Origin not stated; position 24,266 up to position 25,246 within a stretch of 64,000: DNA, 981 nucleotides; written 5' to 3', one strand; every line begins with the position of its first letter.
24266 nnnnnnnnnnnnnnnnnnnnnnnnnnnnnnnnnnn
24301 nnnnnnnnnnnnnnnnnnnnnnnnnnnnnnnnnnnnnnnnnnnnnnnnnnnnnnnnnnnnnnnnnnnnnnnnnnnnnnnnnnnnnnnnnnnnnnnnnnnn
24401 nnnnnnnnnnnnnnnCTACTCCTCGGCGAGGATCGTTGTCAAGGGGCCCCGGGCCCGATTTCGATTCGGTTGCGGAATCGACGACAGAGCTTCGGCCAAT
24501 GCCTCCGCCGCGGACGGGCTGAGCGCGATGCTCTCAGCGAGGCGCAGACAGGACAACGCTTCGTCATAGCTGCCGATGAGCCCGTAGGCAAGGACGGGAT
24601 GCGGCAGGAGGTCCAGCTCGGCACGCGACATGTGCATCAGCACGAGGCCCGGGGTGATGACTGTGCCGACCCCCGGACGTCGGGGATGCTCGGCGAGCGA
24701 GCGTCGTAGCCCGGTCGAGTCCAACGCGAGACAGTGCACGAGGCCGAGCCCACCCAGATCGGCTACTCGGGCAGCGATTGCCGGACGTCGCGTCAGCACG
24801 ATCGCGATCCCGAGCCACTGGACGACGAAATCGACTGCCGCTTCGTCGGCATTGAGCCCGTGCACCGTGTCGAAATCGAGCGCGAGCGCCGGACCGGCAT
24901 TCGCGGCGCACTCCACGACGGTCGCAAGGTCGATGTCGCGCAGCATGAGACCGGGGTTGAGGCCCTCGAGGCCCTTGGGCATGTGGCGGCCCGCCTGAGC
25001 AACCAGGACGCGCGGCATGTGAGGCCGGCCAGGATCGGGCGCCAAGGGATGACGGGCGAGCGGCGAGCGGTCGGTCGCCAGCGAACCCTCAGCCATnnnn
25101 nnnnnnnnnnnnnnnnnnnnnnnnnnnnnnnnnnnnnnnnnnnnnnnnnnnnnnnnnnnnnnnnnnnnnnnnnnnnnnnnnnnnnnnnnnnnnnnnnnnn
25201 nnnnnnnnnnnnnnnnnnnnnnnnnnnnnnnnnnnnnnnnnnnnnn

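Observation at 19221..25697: Consolidated glycerol/dihydroxyacetone catabolic block headed by two tandem GlpP antiterminator paralogues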

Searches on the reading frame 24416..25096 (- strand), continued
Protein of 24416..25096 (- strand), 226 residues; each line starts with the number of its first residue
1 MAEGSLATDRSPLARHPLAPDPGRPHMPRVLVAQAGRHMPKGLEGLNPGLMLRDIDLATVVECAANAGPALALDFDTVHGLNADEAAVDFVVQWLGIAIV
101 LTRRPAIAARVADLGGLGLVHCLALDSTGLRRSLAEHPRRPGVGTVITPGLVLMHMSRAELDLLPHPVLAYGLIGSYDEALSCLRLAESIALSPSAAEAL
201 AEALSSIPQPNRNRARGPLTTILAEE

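Call 37: fold_search(model_id=the predicted structure, library=pdb)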
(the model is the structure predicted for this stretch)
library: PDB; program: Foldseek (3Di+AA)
matches with E <= 10: 1526; with E <= 0.001: 14
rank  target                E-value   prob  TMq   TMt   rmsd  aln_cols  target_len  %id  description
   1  1vkf_B                5.1e-08  1.00  0.58  0.74   3.1       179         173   20  CRYSTAL STRUCTURE OF A GLYCEROL UPTAKE OPERON ANTITERMINATOR-RELATED PROTEIN (TM1436) FROM THERMOTOGA MARITIMA MSB8 AT (released 2004-05-25)
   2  1vkf_A                2.2e-07  1.00  0.56  0.71   3.7       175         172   19  CRYSTAL STRUCTURE OF A GLYCEROL UPTAKE OPERON ANTITERMINATOR-RELATED PROTEIN (TM1436) FROM THERMOTOGA MARITIMA MSB8 AT (released 2004-05-25)
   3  3kts_D                3.3e-07  1.00  0.59  0.72   3.4       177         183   18  CRYSTAL STRUCTURE OF GLYCEROL UPTAKE OPERON ANTITERMINATOR REGULATORY PROTEIN FROM LISTERIA MONOCYTOGENES STR. 4b F236 (released 2009-12-08)
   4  3kts_A                4.7e-07  1.00  0.62  0.74   3.3       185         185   18  CRYSTAL STRUCTURE OF GLYCEROL UPTAKE OPERON ANTITERMINATOR REGULATORY PROTEIN FROM LISTERIA MONOCYTOGENES STR. 4b F236 (released 2009-12-08)
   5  3kts_C                5.3e-07  1.00  0.59  0.72   3.5       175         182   18  CRYSTAL STRUCTURE OF GLYCEROL UPTAKE OPERON ANTITERMINATOR REGULATORY PROTEIN FROM LISTERIA MONOCYTOGENES STR. 4b F236 (released 2009-12-08)
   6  3kts_F                1.3e-06  1.00  0.58  0.70   3.7       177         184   19  CRYSTAL STRUCTURE OF GLYCEROL UPTAKE OPERON ANTITERMINATOR REGULATORY PROTEIN FROM LISTERIA MONOCYTOGENES STR. 4b F236 (released 2009-12-08)
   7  9dnd_A                1.9e-04  1.00  0.52  0.56   4.6       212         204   11  Pseudosymmetric protein nanocage GI4 -F7 (local refinement) (released 2024-12-18)
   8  7mcd_C                2.3e-04  1.00  0.47  0.55   5.1       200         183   14  Crystal structure of an AI-designed TIM-barrel F15C (released 2022-01-19)
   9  4nae_A                6.8e-04  1.00  0.46  0.47   5.5       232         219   12  PcrB from Geobacillus kaustophilus, with bound G1P (released 2014-06-25)
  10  3qja                  8.7e-04  1.00  0.54  0.49   5.5       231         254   10  Crystal Structure of the Mycobacterium tuberculosis Indole-3-glycerol phosphate synthase (TrpC) in apo form (released 2011-06-15)
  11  6y88_D                8.7e-04  1.00  0.40  0.35   6.5       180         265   17  IGPS (Indole-3-glycerol phosphate synthase) from Pseudomonas aeruginosa in complex with substrate inhibitor rCdRP (released 2020-09-23)
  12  6y88_B                8.7e-04  0.99  0.39  0.34   7.7       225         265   16  IGPS (Indole-3-glycerol phosphate synthase) from Pseudomonas aeruginosa in complex with substrate inhibitor rCdRP (released 2020-09-23)
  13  4qis_B                9.8e-04  1.00  0.45  0.32   7.3       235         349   10  Crystal structure of Nitroalkane Oxidase from Pseudomonas aeruginosa (released 2015-07-08)
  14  6y88_A                9.8e-04  1.00  0.45  0.39   6.4       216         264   16  IGPS (Indole-3-glycerol phosphate synthase) from Pseudomonas aeruginosa in complex with substrate inhibitor rCdRP (released 2020-09-23)
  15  3nz1                  1.1e-03  1.00  0.49  0.45   5.7       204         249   12  Crystal Structure of Kemp Elimination Catalyst 1A53-2 Complexed with Transition State Analog 5-Nitro Benzotriazole (released 2011-06-29)
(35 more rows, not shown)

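Call 51: search_protein_representatives(alignment_id=A1)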
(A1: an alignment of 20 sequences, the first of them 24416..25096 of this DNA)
Query: 20 sequences, 201 profile positions. Proteins with E-value up to 0.001 (for the whole library): 150; up to 1e-10: 41; up to 1e-30: 24. The best 150 are listed.
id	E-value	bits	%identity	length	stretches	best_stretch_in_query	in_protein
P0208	3.0e-75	268.3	-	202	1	4-189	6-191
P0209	1.9e-72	259.1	-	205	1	8-188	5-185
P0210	3.5e-72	258.3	-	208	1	2-191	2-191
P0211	3.9e-69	248.3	-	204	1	2-193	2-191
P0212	4.0e-66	238.5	-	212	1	5-191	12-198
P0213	4.0e-62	225.5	-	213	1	7-190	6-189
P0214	1.5e-57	210.5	-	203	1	7-190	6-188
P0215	2.1e-56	206.8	-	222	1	9-192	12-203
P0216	2.1e-56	206.7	-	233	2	48-194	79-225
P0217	9.2e-54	198.1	-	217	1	5-159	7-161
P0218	1.0e-51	191.5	-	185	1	5-183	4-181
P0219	4.7e-46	173.0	-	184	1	9-188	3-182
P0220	5.3e-44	166.3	-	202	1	6-169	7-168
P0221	1.3e-43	165.0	-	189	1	5-179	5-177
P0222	2.0e-42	161.1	-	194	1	8-181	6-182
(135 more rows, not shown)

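Call 59: search_protein_families(library=ncbifam, proteins=[L012:8177-9289:+, L012:6697-7623:+, L012:7547-8038:+], max_evalue=1e-10)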
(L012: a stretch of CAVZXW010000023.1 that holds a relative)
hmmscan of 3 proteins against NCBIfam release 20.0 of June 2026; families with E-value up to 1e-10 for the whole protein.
L012:8177-9289:+ (370 aa): 162 families (the best 25 are shown)
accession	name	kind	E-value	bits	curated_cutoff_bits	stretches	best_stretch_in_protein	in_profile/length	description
NF008653.0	PRK11650.1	subfamily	2.4e-142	474.2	432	1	1-360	1-353/357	sn-glycerol-3-phosphate ABC transporter ATP-binding protein UgpC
NF008233.0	PRK11000.1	equivalog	1.2e-128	429.1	568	1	1-357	1-356/369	maltose/maltodextrin ABC transporter ATP-binding protein MalK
NF006987.0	PRK09452.1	equivalog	5.9e-96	321.4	482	1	4-295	18-305/378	spermidine/putrescine ABC transporter ATP-binding protein PotA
NF040933.2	ABC_arch_GlcV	equivalog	2.4e-94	316.1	450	1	3-354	2-357/357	glucose ABC transporter ATP-binding protein GlcV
TIGR03265.1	PhnT2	equivalog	2.1e-93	313.4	457.7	1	4-347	5-345/353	putative 2-aminoethylphosphonate ABC transporter ATP-binding protein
TIGR01187.1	potA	subfamily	4.1e-92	308.7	355.6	1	34-333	1-297/325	polyamine ABC transporter ATP-binding protein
NF043075.1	MMSYN1_0197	equivalog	3e-86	289.5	550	1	5-354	4-339/341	spermidine/putrescine ABC transporter ATP-binding protein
NF008513.0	PRK11432.1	equivalog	3.4e-85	286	496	1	4-331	7-323/351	ferric ABC transporter ATP-binding protein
TIGR03258.1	PhnT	equivalog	3.4e-83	279.6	499.15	1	3-351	8-354/359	2-aminoethylphosphonate ABC transport system ATP-binding subunit PhnT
NF008621.0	PRK11607.1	equivalog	3.1e-78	263.2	613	1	10-328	26-343/377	putrescine ABC transporter ATP-binding subunit PotG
NF040840.2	tungstate_WtpC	equivalog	2.3e-77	260.6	440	1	8-296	6-283/347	tungstate ABC transporter ATP-binding protein WtpC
TIGR00968.1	3a0106s01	subfamily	5.7e-77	258.4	342.75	1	6-236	3-233/237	sulfate ABC transporter ATP-binding protein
NF008105.0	PRK10851.1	equivalog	2.9e-67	226.9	502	1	4-236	3-239/362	sulfate/thiosulfate ABC transporter ATP-binding protein CysA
TIGR01186.1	proV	subfamily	2.7e-61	207.7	326.6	1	12-237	2-233/363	betaine/proline/choline family ABC transporter ATP-binding protein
TIGR03415.1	ABC_choXWV_ATP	equivalog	3.2e-59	200.8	483.75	1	7-244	28-273/382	choline ABC transporter ATP-binding protein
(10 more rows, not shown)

L012:6697-7623:+ (308 aa): 40 families (the best 25 are shown)
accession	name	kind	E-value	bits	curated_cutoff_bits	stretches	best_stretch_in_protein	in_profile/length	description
NF046044.1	PnpS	equivalog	1.1e-25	90.5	400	1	68-275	176-387/390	two-component system histidine kinase PnpS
NF007793.0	PRK10490.1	equivalog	1.3e-23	83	1123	1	62-278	664-881/895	two-component system sensor histidine kinase KdpD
NF008468.0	PRK11360.1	equivalog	7.9e-23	80.6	646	1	65-281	399-610/616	two-component system sensor histidine kinase AtoS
TIGR02966.1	phoR_proteo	equivalog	1e-22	80.6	334.2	1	68-271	120-326/333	phosphate regulon sensor histidine kinase PhoR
NF040691.1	MtrAB_MtrB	equivalog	4.1e-22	78.9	450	1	69-280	278-493/507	MtrAB system histidine kinase MtrB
NF033091.0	HK_VanS_ACDEFG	equivalog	2.8e-20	72.6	400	1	69-278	81-293/293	vancomycin resistance histidine kinase VanS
NF033092.0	HK_WalK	equivalog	4.7e-20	71.7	725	1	68-278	378-593/594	cell wall metabolism sensor histidine kinase WalK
NF007898.0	PRK10604.1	equivalog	1.7e-19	70.4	478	1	65-283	215-427/433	two-component system sensor histidine kinase RstB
NF006800.0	PRK09303.1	equivalog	5.5e-19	68.4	342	1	95-282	190-380/383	histidine kinase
NF008312.0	PRK11100.1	equivalog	7e-19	68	356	1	69-278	263-473/477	two-component system sensor histidine kinase CreC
TIGR01386.1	cztS_silS_copS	subfamily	2.6e-18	66.3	292.55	1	69-270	248-449/457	heavy metal sensor histidine kinase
NF007837.0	PRK10549.1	equivalog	4e-18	65.4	603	1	22-280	203-459/466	envelope stress sensor histidine kinase BaeS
NF007004.0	PRK09467.1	equivalog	2.4e-17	62.9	415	1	102-279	266-436/440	two-component system sensor histidine kinase EnvZ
NF053855.1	HisKinPhoRBctds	equivalog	9.8e-17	60.6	500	1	65-271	364-574/583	two-component system sensor histidine kinase PhoR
NF012163.2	BaeS_SmeS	equivalog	1.3e-16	60.6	500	1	62-272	241-450/457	sensor histidine kinase efflux regulator BaeS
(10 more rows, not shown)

L012:7547-8038:+ (163 aa): 0 families

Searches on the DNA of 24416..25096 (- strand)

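Call 60: build_rna_model(alignment_id=A3, structure=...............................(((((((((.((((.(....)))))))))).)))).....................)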
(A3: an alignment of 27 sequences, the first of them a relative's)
Model R1 built from alignment A3 (27 sequences, 87 columns); structure: as given.
model positions 83; base pairs 14; branch points 0; effective number of sequences 2.53; information 0.684 bits per position. Calibrated on 0.2 Mb of random sequence (short: E-values are rough).
structure used (alignment columns):
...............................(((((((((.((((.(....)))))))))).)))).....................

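Call 61: search_with_rna_model(model_id=R1, sources=[window, L007, L008, L009, L010, L011, L012, L014, L015, L016, L017, L018, L020, L021, L022, L024, L025, L026, L027, L029, L031, L032, L033, L034, L035, L037, L039, L040, L041, L042, L043, L044, L045, L047, L048, L051, L052, L053, L054, L055, L056, L057, L058, L059, L060], max_evalue=1)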
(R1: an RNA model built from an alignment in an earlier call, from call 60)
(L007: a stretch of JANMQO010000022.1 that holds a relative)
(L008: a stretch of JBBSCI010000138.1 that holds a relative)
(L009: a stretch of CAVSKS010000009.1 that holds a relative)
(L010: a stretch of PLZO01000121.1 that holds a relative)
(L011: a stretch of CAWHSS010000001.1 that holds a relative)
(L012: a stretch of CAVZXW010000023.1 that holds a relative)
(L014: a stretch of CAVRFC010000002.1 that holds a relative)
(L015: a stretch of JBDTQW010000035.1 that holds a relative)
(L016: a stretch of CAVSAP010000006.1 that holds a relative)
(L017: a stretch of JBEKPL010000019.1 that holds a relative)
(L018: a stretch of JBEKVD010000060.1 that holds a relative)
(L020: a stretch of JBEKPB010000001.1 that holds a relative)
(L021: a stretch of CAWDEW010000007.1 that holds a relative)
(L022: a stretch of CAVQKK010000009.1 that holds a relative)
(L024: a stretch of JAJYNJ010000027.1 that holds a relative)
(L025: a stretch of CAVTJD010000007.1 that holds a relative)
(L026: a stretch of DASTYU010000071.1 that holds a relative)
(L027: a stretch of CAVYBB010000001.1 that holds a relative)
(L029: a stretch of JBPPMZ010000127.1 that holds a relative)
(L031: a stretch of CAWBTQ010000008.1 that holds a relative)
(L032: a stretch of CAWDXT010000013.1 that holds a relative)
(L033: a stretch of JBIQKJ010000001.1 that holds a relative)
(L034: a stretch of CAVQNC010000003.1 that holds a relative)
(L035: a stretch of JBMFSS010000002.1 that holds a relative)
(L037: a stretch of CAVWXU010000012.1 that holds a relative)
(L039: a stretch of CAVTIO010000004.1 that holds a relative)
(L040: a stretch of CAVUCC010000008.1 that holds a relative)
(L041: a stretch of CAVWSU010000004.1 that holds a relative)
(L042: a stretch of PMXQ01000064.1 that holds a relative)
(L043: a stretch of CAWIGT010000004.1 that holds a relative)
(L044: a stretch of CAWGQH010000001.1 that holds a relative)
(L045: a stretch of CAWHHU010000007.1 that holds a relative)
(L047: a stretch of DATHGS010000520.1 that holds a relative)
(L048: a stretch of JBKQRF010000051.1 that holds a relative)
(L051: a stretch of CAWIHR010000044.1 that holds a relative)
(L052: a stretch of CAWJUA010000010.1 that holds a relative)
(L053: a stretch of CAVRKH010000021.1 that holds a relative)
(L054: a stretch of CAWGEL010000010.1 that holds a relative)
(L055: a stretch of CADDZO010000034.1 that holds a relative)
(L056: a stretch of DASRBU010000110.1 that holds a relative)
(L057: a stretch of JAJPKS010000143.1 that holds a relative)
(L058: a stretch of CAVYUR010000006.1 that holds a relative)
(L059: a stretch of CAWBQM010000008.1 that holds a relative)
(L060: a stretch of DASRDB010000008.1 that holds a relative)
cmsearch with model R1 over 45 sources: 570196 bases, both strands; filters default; matches with E-value up to 1: 71.
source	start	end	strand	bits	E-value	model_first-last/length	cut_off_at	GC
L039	6625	6707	+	98.6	4.5e-21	1-83/83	no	0.58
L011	6604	6686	+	97.6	8e-21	1-83/83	no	0.6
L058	6621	6703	+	97.4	9.2e-21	1-83/83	no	0.61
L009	8146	8228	+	97.1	1e-20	1-83/83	no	0.59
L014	6631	6713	+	96.4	1.6e-20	1-83/83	no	0.58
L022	6621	6703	+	95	3.3e-20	1-83/83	no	0.59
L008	6625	6707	+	94.6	4.2e-20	1-83/83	no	0.55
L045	6620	6702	+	94.4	4.8e-20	1-83/83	no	0.58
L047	1002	1084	+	93.6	7.4e-20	1-83/83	no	0.64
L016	6652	6734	+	93.2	9.4e-20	1-83/83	no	0.55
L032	6647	6728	+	92.8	1.2e-19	1-83/83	no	0.59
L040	6543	6625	+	92.1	1.6e-19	1-83/83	no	0.57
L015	6652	6734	+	92.1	1.7e-19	1-83/83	no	0.64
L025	6614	6696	+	90.1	5.1e-19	1-83/83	no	0.55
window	24327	24408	-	87.6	2e-18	1-83/83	no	0.55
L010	6677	6760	+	87.4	2.2e-18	1-83/83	no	0.55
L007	6655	6737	+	86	5e-18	1-83/83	no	0.55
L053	6627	6709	+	85.4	6.8e-18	1-83/83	no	0.58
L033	6668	6750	+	85.3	7.4e-18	1-83/83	no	0.61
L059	6494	6576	+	84.8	9.5e-18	1-83/83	no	0.58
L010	3558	3640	+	84.3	1.3e-17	1-83/83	no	0.58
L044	6570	6652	+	83.7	1.8e-17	1-83/83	no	0.58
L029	4016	4099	+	83.1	2.5e-17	1-83/83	no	0.6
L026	6663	6745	+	82.7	3.1e-17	1-83/83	no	0.59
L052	6625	6708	+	81.8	4.9e-17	1-83/83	no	0.62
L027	6640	6723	+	80.8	8.9e-17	1-83/83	no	0.62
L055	2685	2767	+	55.5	1.1e-10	1-83/83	no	0.7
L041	6524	6603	+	36.5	4e-06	1-83/83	no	0.64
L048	6624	6703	+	36.4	4.3e-06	1-83/83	no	0.64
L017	6694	6772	+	36.3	4.5e-06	1-83/83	no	0.56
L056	2049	2129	+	35.9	5.4e-06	1-83/83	no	0.59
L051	6627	6706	+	35.4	7.2e-06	1-83/83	no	0.65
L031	6693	6771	+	34.4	1.2e-05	1-83/83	no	0.58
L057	6464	6544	+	34.4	1.3e-05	1-83/83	no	0.59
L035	6602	6681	+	34.3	1.3e-05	1-83/83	no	0.64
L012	6633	6712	+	33.5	2.1e-05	1-83/83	no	0.64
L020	6694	6773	+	32.9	2.8e-05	1-83/83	no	0.61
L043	6682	6761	+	32.5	3.7e-05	1-83/83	no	0.57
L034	6615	6693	+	31.8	5.3e-05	1-83/83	no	0.61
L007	6665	6747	-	30.4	0.00012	1-83/83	no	0.55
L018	4461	4539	+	30.2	0.00013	1-83/83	no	0.56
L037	6678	6757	+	29.8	0.00016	1-83/83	no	0.65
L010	6688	6767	-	27.9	0.00046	1-83/83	no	0.59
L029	4026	4106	-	27.8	0.00048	1-83/83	no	0.63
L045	6630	6710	-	26.9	0.00079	1-83/83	no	0.57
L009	8156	8234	-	26.4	0.001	1-83/83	no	0.59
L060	5790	5872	+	26.2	0.0012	1-83/83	no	0.42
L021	6637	6717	+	26.1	0.0013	1-83/83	no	0.62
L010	3568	3646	-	25.8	0.0015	1-83/83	no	0.56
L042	6626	6708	+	25.1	0.0022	1-83/83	no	0.59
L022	6631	6711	-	24.9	0.0025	1-83/83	no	0.59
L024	6597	6677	+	24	0.0039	1-83/83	no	0.62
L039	6635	6715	-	22.9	0.0072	1-83/83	no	0.58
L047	1012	1091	-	22.5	0.009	1-83/83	no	0.64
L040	6553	6633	-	22.1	0.012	1-83/83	no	0.57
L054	6555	6635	+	22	0.012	1-83/83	no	0.62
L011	6614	6704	-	21.7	0.014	1-83/83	no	0.62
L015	6662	6740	-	20.8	0.024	1-83/83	no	0.62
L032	6657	6736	-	20.6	0.026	1-83/83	no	0.57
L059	6504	6584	-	18.8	0.072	1-83/83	no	0.57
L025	6624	6704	-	18.6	0.079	1-83/83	no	0.57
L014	6641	6725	-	18.6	0.08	1-83/83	no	0.6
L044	6580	6661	-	18.5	0.086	1-83/83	no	0.55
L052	6635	6714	-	17.5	0.15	1-83/83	no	0.65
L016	6662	6752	-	15.7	0.4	1-83/83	no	0.56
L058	6631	6720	-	15.3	0.49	1-83/83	no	0.62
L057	6473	6554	-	15.2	0.52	1-83/83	no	0.6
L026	6691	6725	-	14.7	0.67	31-65/83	no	0.66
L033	6696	6730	-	14.7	0.67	31-65/83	no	0.66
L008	6635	6724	-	14.6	0.74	1-83/83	no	0.58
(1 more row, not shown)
